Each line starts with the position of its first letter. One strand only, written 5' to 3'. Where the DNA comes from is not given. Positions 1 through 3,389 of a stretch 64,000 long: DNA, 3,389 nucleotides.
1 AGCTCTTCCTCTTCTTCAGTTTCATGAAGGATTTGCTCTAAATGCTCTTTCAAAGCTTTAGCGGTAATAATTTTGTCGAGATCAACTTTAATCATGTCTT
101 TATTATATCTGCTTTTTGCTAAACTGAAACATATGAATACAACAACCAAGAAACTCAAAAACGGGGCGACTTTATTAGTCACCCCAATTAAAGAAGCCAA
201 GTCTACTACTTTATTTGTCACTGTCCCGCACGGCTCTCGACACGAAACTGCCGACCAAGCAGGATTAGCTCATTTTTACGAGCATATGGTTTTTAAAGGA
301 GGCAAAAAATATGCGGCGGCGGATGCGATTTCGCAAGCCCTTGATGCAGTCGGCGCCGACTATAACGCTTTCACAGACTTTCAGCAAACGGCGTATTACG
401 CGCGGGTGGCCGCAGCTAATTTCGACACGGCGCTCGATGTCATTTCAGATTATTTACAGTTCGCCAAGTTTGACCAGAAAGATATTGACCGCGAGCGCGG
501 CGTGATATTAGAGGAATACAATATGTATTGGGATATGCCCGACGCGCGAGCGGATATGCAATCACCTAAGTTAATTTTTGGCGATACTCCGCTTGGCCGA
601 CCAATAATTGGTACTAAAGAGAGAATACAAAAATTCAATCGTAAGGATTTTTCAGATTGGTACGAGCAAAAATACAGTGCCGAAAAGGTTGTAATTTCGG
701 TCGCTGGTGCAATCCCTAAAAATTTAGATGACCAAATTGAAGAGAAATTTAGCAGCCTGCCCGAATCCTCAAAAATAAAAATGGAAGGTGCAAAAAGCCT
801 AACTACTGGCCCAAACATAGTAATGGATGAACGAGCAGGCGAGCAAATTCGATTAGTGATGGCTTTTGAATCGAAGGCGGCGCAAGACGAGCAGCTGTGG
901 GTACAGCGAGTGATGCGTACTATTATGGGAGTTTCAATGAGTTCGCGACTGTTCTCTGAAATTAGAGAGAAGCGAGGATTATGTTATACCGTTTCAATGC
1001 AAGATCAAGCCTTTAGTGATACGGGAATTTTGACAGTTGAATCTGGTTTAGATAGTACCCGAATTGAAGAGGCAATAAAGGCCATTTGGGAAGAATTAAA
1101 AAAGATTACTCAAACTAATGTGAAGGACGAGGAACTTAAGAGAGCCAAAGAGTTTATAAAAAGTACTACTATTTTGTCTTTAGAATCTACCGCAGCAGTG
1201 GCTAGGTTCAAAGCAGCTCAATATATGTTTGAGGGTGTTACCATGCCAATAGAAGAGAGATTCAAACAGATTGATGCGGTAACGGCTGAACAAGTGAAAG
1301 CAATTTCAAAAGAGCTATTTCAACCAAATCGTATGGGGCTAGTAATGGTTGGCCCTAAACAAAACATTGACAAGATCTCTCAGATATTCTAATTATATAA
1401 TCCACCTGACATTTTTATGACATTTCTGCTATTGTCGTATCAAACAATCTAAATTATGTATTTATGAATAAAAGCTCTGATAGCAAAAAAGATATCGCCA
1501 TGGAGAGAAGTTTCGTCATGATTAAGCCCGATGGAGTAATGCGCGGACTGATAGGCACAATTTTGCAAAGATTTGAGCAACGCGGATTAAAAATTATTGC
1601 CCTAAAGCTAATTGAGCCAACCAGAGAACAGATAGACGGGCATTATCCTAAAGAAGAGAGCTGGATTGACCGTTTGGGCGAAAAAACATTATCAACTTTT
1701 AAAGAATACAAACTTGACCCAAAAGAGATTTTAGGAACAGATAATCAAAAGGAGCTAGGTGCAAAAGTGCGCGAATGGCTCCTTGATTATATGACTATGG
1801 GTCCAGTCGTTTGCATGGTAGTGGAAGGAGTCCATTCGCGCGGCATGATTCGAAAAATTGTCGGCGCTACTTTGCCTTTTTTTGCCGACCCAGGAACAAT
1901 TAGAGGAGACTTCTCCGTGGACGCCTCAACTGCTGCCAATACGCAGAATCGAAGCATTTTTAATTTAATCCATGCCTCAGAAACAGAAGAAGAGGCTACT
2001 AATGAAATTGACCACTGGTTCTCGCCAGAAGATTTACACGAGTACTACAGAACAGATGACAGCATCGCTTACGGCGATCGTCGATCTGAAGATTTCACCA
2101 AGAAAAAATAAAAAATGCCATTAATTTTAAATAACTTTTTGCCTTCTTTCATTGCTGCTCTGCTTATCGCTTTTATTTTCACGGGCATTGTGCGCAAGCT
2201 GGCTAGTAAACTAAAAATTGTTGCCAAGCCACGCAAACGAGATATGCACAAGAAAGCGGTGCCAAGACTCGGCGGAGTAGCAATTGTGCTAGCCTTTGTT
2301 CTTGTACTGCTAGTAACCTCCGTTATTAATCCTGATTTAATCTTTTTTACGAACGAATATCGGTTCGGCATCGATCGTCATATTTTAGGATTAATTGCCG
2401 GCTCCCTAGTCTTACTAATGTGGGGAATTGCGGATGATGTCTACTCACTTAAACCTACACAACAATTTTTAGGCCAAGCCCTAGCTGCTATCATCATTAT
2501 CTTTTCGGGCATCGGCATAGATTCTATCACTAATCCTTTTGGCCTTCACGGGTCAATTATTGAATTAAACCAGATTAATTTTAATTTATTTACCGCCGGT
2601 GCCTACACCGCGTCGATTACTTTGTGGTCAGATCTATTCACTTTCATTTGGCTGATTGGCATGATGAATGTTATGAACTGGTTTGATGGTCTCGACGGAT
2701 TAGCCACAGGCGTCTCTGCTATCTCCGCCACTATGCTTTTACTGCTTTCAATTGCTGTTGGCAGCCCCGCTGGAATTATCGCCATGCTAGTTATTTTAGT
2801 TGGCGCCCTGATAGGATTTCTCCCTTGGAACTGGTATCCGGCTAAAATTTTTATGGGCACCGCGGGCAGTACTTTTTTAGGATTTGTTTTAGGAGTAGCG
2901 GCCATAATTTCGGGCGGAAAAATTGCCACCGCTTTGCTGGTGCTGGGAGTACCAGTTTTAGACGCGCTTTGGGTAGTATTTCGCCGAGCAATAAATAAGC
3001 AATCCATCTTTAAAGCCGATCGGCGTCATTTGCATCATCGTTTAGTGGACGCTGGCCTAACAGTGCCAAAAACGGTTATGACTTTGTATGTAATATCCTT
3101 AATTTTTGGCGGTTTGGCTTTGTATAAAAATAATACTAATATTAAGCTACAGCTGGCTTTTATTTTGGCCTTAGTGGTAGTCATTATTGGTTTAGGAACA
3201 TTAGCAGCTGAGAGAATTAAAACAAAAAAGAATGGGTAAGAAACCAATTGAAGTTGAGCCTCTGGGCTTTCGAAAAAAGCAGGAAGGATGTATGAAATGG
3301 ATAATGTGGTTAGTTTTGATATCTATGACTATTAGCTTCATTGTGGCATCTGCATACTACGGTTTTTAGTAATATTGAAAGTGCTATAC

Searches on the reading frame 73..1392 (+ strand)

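Call 37: search_protein_families(library=pfam, proteins=[window:73-1392:+], max_evalue=0.0001)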
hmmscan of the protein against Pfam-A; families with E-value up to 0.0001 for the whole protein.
window:73-1392:+ (439 aa): 2 families
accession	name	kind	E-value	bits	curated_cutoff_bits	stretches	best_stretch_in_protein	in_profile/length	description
PF05193.26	Peptidase_M16_C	-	4e-38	131.5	23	1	187-360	1-179/181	Peptidase M16 inactive domain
PF00675.25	Peptidase_M16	-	5.7e-36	124.1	22.3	1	41-182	9-149/149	Insulinase (Peptidase family M16)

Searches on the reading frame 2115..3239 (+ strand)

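Call 37: search_protein_families(library=pfam, proteins=[window:2115-3239:+], max_evalue=0.0001)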
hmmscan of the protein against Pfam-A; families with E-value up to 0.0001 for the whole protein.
window:2115-3239:+ (374 aa): 1 family
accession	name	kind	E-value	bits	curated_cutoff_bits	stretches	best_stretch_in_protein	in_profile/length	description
PF00953.26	Glycos_transf_4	-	1.9e-35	122.7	27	1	91-266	2-159/160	Glycosyl transferase family 4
